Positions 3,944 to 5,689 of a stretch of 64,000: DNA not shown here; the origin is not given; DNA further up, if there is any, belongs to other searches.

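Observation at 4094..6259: Divergent ArnT-like GT39 glycosyltransferase and PAP2 phosphatase: candidate lipid A dephosphorylation and glycosylation pair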

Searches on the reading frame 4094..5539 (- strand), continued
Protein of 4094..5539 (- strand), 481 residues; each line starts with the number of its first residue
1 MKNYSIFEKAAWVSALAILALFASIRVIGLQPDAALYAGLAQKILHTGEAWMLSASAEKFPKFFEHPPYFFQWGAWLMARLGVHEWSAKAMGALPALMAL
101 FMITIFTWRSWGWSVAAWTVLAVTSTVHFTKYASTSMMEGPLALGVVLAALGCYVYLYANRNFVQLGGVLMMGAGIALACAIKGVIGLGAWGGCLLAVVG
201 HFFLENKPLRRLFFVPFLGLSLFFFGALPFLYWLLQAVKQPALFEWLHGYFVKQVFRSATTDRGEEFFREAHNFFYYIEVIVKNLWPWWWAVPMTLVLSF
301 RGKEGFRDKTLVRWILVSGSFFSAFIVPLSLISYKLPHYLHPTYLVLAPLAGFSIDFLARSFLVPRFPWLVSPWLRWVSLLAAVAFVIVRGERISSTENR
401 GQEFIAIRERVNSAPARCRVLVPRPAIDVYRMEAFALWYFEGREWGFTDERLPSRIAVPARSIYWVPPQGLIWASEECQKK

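Call 28: find_encoding_contigs(protein=P0017, flank=5000, max_places=1)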
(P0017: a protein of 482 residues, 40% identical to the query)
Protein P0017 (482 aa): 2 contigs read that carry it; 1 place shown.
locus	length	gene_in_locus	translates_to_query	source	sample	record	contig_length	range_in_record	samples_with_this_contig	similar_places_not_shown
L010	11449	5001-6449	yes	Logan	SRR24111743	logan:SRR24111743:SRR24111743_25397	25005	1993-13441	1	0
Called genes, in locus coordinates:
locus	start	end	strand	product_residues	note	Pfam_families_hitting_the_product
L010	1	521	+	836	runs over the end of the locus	?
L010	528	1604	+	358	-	PF08447:PAS_3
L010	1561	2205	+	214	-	PF01427:Peptidase_M15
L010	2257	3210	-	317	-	PF04055:Radical_SAM, PF16199:Radical_SAM_C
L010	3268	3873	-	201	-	PF13302:Acetyltransf_3, PF13420:Acetyltransf_4 (weak), PF00583:Acetyltransf_1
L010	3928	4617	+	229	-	PF05430:Methyltransf_30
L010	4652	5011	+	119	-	PF04342:DMT_6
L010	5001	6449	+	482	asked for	-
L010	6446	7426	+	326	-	PF13439:Glyco_transf_4 (weak), PF00534:Glycos_transf_1, PF13692:Glyco_trans_1_4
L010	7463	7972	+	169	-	-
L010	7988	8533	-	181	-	PF00908:dTDP_sugar_isom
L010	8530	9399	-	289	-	PF00483:NTP_transferase, PF12804:NTP_transf_3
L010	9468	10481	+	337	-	PF01073:3Beta_HSD, PF01370:Epimerase, PF02719:Polysacc_synt_2, PF04321:RmlD_sub_bind, PF07993:NAD_binding_4, PF16363:GDP_Man_Dehyd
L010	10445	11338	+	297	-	PF03009:GDPD, PF13653:GDPD_2 (weak)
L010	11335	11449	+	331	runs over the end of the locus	PF01547:SBP_bac_1, PF13531:SBP_bac_11, PF13416:SBP_bac_8, PF13343:SBP_bac_6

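Call 29: fold_search(model_id=the predicted structure, library=pdb)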
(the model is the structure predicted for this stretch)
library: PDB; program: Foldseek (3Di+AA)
matches with E <= 10: 403; with E <= 0.001: 16
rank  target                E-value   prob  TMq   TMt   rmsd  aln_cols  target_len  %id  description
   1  5f15                  1.1e-10  1.00  0.66  0.60   7.4       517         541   18  Crystal Structure of ArnT from Cupriavidus metallidurans bound to Undecaprenyl phosphate (released 2016-02-17)
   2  5ezm                  4.5e-10  1.00  0.65  0.59   6.7       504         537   17  Crystal Structure of ArnT from Cupriavidus metallidurans in the apo state (released 2016-02-17)
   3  9s6t_A                5.4e-07  1.00  0.55  0.55   7.7       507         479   13  Ternary cryo-EM structure of chicken ALG12 with Dol25-PP-GlcNAc2Man7, Dol25-P-Man, and Fab (released 2026-03-18)
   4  7e9s_A                2.1e-05  1.00  0.49  0.30  11.8       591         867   10  Archaeal oligosaccharyltransferase AglB from Archaeoglobus fulgidus in complex with an inhibitory peptide and a dolich (released 2021-09-08)
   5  9s6u_A                2.4e-05  1.00  0.57  0.52   9.7       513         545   12  Ternary cryo-EM structure of human ALG9 with Dol25-PP-GlcNAc2Man8, Dol25-P-Man and Fab (released 2026-03-18)
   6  9s6s_A                3.0e-05  1.00  0.51  0.47  10.8       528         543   10  Ternary cryo-EM structure of human ALG9 with Dol25-PP-GlcNAc2Man6, Dol25-P-Man and Fab (released 2026-03-18)
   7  9i5k_A                3.7e-05  1.00  0.47  0.46  10.3       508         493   13  Structure of the Chaetomium thermophilum Pmt4 homodimer (C2 symmetry) (released 2025-12-24)
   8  9n9j_I                4.4e-05  1.00  0.45  0.34  11.6       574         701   12  Structure of a GRP94 folding intermediate engaged with a CCDC134- and FKBP11-bound secretory translocon (released 2025-11-19)
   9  8b6l_I                4.7e-05  1.00  0.52  0.39  13.3       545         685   12  Subtomogram average of the human Sec61-TRAP-OSTA-translocon (released 2022-12-07)
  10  5gmy_A                7.8e-05  1.00  0.48  0.29  13.5       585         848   11  Crystal structure of the Archaeoglobus fulgidus oligosaccharyltransferase (O29867_ARCFU) tethered with an acceptor pep (released 2017-02-01)
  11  6s7t_A                8.1e-05  1.00  0.52  0.37  12.7       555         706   12  Cryo-EM structure of human oligosaccharyltransferase complex OST-B (released 2019-12-18)
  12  6ftg_5                9.2e-05  1.00  0.51  0.40  14.7       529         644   11  Subtomogram average of OST-containing ribosome-translocon complexes from canine rough microsomal membranes (released 2018-03-21)
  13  8agc_A                2.5e-04  1.00  0.41  0.31  11.5       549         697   12  Structure of yeast oligosaccharylransferase complex with lipid-linked oligosaccharide and non-acceptor peptide bound (released 2022-12-07)
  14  6gxc_A                2.8e-04  1.00  0.50  0.37  10.6       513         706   14  Bacterial oligosaccharyltransferase PglB in complex with an inhibitory peptide and a reactive lipid-linked oligosaccha (released 2018-11-14)
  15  5ogl_A                5.6e-04  1.00  0.48  0.35  10.0       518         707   11  Structure of bacterial oligosaccharyltransferase PglB in complex with an acceptor peptide and an lipid-linked oligosac (released 2017-10-25)
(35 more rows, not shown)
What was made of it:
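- On ArnT / GT83 lipid A aminoarabinose transferase: Foldseek to 5f15 gives E 1e-10 and TM 0.66 (call 29).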

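Call 36: find_homologous_proteins(query=A1, max_evalue=0.001)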
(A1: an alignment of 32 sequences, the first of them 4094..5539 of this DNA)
Query A1 (32 sequences) (481 aa, profile of the alignment): 35 proteins with E <= 0.001 among 8000 candidates.
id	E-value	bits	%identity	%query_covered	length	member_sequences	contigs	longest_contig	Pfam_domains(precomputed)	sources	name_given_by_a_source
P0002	1.3e-205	702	78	100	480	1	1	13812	-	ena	-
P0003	1.5e-204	698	77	100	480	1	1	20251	-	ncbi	ncbi:MAG: hypothetical protein ABIR96_03690 [Bdellovibrionota bacterium]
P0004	1.5e-202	692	73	100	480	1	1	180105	-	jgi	jgi:4-amino-4-deoxy-L-arabinose transferase-like glycosyltransferase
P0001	3.0e-201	687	90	100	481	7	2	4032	-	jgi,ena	jgi:4-amino-4-deoxy-L-arabinose transferase-like glycosyltransferase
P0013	1.9e-196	672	42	99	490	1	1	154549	-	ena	-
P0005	3.7e-196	671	71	100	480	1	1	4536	-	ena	-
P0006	2.4e-193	661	54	100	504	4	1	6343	-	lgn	-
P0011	5.9e-190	650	45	98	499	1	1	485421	-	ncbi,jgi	jgi:4-amino-4-deoxy-L-arabinose transferase-like glycosyltransferase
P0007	3.5e-189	648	54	95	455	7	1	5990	-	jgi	jgi:4-amino-4-deoxy-L-arabinose transferase-like glycosyltransferase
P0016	3.0e-188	645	40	99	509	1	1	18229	-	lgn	-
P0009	3.2e-187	641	47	99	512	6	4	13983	-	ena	-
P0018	1.1e-185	636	37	99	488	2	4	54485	-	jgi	jgi:4-amino-4-deoxy-L-arabinose transferase-like glycosyltransferase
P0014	1.4e-185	636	41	98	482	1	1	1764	-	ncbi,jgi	jgi:4-amino-4-deoxy-L-arabinose transferase-like glycosyltransferase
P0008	2.3e-184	632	45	97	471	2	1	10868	-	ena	-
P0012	4.1e-184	631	44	96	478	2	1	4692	-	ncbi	-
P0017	3.5e-181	621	40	99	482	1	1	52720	-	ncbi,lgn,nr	ncbi:MAG: glycosyltransferase family 39 protein [Bdellovibrionales bacterium]|nr:glycosyltransferase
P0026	4.4e-174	598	35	98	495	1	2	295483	-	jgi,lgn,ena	-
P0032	3.0e-168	579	34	98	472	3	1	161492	-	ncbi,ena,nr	ncbi:MAG TPA: hypothetical protein VM901_11660 [Bdellovibrionota bacterium]|nr:hypothetical protein 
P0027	1.6e-166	573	37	96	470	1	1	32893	-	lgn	-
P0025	2.3e-160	553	40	93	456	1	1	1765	PF13231.13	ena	-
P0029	2.6e-144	500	39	94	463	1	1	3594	PF13231.13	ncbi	-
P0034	4.6e-9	54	31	27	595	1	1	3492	PF13231.13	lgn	-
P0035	6.1e-6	43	26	32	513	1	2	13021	PF02366.25,PF13231.13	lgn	-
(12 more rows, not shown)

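Call 48: search_protein_representatives(alignment_id=A1)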
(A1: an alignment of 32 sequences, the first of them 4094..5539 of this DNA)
Query: 32 sequences, 478 profile positions. Proteins with E-value up to 0.001 (for the whole library): 4618; up to 1e-10: 818; up to 1e-30: 36. The best 150 are listed.
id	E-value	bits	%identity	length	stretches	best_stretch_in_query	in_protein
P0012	1.3e-184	630.8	-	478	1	20-477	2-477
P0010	2.2e-182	623.5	-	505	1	2-477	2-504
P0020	3.2e-178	609.7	-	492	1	4-474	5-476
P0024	3.3e-174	596.5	-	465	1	8-476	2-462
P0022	7.4e-173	592.1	-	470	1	3-477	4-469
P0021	1.2e-170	584.8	-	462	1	20-477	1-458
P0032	9.5e-169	578.5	-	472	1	4-477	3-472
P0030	1.4e-165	568.1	-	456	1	8-476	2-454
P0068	1.5e-164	564.7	-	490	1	5-477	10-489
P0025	7.4e-161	552.5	-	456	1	6-451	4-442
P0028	2.3e-159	547.6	-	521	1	4-453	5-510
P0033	2.7e-159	547.3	-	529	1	4-477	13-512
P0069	3.7e-151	520.5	-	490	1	5-477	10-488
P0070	7.0e-151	519.6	-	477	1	6-477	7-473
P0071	5.3e-145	500.2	-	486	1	4-477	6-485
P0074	1.0e-91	324.5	-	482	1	15-455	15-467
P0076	3.0e-72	260.3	-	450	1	24-442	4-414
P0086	5.9e-32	127.4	-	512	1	5-441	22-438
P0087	7.6e-32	127.1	-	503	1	10-394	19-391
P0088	4.0e-31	124.7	-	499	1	7-439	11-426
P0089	4.5e-31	124.5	-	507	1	12-417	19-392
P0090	3.3e-30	121.7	-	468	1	11-385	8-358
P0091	2.0e-29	119.1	-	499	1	9-442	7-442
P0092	2.1e-29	119.0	-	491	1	9-450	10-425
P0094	7.8e-29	117.1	-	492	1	11-438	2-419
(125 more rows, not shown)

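Call 50: list_cluster_members(proteins=[P0074, P0076, P0086, P0087, P0088, P0089, P0090, P0091, P0092, P0094])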
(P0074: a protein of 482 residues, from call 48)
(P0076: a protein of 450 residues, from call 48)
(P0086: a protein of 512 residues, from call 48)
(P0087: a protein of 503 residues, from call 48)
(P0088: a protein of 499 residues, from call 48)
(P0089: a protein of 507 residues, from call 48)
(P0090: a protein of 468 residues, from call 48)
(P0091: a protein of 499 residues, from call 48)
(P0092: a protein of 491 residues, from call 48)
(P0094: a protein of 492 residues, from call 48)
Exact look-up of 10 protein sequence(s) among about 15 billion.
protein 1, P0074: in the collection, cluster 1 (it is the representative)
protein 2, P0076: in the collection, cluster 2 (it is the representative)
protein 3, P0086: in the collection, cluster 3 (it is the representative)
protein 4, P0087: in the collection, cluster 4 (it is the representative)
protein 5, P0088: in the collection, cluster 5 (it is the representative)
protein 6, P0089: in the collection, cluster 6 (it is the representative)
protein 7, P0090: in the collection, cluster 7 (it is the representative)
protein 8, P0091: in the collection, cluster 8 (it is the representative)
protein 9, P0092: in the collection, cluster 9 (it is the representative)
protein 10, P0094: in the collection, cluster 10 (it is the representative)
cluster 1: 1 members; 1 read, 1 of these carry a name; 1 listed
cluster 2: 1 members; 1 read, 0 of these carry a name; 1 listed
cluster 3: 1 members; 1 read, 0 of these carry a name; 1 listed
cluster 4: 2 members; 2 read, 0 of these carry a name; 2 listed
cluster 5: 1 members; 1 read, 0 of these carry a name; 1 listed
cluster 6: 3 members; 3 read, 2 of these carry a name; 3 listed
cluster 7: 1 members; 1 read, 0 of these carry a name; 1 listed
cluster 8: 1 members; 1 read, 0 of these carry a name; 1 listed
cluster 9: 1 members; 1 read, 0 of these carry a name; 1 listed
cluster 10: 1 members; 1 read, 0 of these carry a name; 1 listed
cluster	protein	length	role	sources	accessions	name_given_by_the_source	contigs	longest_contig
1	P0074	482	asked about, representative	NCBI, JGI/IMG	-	4-amino-4-deoxy-L-arabinose transferase-like glycosyltransferase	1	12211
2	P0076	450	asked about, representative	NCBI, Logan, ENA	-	-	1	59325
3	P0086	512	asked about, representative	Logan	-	-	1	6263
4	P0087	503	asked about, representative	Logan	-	-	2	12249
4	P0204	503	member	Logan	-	-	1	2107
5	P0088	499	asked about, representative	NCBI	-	-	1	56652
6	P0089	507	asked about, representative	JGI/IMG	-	4-amino-4-deoxy-L-arabinose transferase-like glycosyltransferase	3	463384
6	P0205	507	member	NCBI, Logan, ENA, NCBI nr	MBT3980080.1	MAG: glycosyltransferase family 39 protein [Bacteriovoracaceae bacterium] | glycosyltransferase family 39 protein [Bacteriovoracaceae bacterium]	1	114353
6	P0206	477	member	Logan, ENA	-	-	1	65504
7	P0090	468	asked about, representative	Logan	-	-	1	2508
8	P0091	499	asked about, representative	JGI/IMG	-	-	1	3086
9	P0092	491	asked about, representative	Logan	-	-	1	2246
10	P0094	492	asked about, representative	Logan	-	-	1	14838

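Call 52: find_encoding_contigs(protein=P0089, flank=5000, max_places=1)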
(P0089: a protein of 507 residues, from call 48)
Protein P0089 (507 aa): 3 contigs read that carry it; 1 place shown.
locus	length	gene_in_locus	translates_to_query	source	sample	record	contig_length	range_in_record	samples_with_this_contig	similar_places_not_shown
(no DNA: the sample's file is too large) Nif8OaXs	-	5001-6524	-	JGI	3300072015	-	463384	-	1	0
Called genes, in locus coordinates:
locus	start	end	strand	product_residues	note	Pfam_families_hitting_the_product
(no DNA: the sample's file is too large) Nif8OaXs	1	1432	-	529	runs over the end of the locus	-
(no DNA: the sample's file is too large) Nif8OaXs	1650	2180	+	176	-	PF01325:Fe_dep_repress, PF12802:MarR_2 (weak), PF02742:Fe_dep_repr_C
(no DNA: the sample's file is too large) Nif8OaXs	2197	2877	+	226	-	-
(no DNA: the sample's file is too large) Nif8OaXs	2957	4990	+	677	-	PF01432:Peptidase_M3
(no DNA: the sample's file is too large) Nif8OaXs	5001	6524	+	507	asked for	PF02366:PMT, PF13231:PMT_2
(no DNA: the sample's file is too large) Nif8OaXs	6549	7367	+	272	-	PF00106:adh_short, PF08659:KR, PF13561:adh_short_C2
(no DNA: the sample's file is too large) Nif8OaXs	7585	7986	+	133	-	-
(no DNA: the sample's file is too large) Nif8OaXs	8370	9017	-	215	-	PF00702:Hydrolase, PF05116:S6PP (faint), PF08282:Hydrolase_3 (faint), PF12710:HAD (weak), PF13419:HAD_2, PF13242:Hydrolase_like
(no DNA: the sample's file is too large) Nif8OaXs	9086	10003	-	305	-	PF04321:RmlD_sub_bind, PF01073:3Beta_HSD (weak), PF01370:Epimerase, PF16363:GDP_Man_Dehyd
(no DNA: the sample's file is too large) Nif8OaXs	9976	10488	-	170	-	PF14539:DUF4442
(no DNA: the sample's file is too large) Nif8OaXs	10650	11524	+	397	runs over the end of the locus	PF04389:Peptidase_M28, PF01546:Peptidase_M20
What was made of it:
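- On Pfam PMT_2 (PF13231) superfamily of bacterial GT-C transferases: The family profile recovers 4618 superfamily proteins, and the nearest ones carry PMT and PMT_2 (calls 48, 52).
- Its nearest outgroups carry PMT/PMT_2 domains (calls 48, 50, 52). The nearest outgroup proteins carry PMT and PMT_2 domains (call 52).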

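Call 53: find_encoding_contigs(protein=P0026, flank=5000, max_places=1)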
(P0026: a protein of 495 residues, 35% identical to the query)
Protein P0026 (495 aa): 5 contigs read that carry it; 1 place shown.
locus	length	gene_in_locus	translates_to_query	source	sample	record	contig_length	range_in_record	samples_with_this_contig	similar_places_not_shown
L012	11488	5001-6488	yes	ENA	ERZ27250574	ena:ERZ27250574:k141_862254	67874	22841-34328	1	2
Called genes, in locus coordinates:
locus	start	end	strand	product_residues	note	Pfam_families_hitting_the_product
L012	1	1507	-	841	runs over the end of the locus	PF00912:Transgly, PF00905:Transpeptidase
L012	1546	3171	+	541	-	PF00496:SBP_bac_5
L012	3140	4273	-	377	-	PF04932:Wzy_C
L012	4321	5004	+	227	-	PF01569:PAP2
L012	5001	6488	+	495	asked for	-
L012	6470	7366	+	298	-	PF00795:CN_hydrolase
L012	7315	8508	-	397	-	PF00912:Transgly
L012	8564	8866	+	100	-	PF00216:Bac_DNA_binding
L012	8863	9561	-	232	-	-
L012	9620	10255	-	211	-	-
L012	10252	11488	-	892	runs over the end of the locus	PF00498:FHA, PF16697:Yop-YscD_cpl, PF00498:FHA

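Call 54: find_encoding_contigs(protein=P0032, flank=5000, max_places=1)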
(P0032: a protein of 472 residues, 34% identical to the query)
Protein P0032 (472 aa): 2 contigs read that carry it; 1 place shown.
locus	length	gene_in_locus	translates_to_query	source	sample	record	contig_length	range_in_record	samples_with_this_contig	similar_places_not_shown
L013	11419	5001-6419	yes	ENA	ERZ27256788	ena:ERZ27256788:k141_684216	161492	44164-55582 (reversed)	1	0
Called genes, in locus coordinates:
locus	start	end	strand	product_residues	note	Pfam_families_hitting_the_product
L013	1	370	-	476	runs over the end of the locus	PF00890:FAD_binding_2 (weak), PF01134:GIDA (weak), PF03486:HI0933_like (weak), PF07992:Pyr_redox_2, PF12831:FAD_oxidored, PF13738:Pyr_redox_3, PF00070:Pyr_redox, PF02852:Pyr_redox_dim, +5 more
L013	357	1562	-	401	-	PF00364:Biotin_lipoyl, PF02817:E3_binding, PF00198:2-oxoacid_dh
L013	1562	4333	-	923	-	PF16078:2-oxogl_dehyd_N, PF00676:E1_dh, PF02779:Transket_pyr, PF16870:OxoGdeHyase_C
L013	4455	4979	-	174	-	-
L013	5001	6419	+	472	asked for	-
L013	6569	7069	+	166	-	-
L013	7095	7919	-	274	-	PF00756:Esterase, PF01738:DLH (faint)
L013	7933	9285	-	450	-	-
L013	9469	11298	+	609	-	PF01019:G_glu_transpept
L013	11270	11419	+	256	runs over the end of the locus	PF00005:ABC_tran, PF13304:AAA_21 (weak)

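Call 63: search_protein_families(library=ncbifam, alignment_id=A1, max_evalue=0.1)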
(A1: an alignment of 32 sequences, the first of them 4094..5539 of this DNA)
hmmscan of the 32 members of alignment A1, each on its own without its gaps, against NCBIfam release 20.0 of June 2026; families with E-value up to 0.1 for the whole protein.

A. member 1, window:4094-5539:- (481 aa): 0 families

B. families by the number of members that match (of 32 scanned): 4 families
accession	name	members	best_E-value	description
TIGR03663.1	TIGR03663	6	1.2e-05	flippase activity-associated protein Agl23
NF051875.1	glycan_WsfD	1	5.8e-05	glycan biosynthesis hexose transferase WsfD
NF009784.2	PRK13279.1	1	0.0013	lipid IV(A) 4-amino-4-deoxy-L-arabinosyltransferase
TIGR03943.1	TIGR03943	1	0.084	TIGR03943 family putative permease subunit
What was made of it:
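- On ArnT / GT83 lipid A aminoarabinose transferase: Only 1 of 32 family members hits PRK13279, at E 1.3e-3 (call 63).
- Only one hits the ArnT model (call 63).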

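Call 77: search_protein_families(library=pfam, proteins=[L004:4869-5996:-, L004:8297-9502:-], max_evalue=0.00001)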
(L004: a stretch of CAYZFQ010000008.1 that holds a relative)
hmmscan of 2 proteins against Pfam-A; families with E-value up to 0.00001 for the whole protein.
L004:4869-5996:- (375 aa): 1 family
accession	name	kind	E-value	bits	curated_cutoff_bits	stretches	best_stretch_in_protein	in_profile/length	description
PF04932.20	Wzy_C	-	1.9e-22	80.1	31.7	1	173-319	2-149/149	O-Antigen ligase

L004:8297-9502:- (401 aa): 1 family
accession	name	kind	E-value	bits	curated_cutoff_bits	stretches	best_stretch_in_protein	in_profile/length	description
PF00912.28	Transgly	-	6.9e-53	179.1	27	1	84-240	11-167/178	Transglycosylase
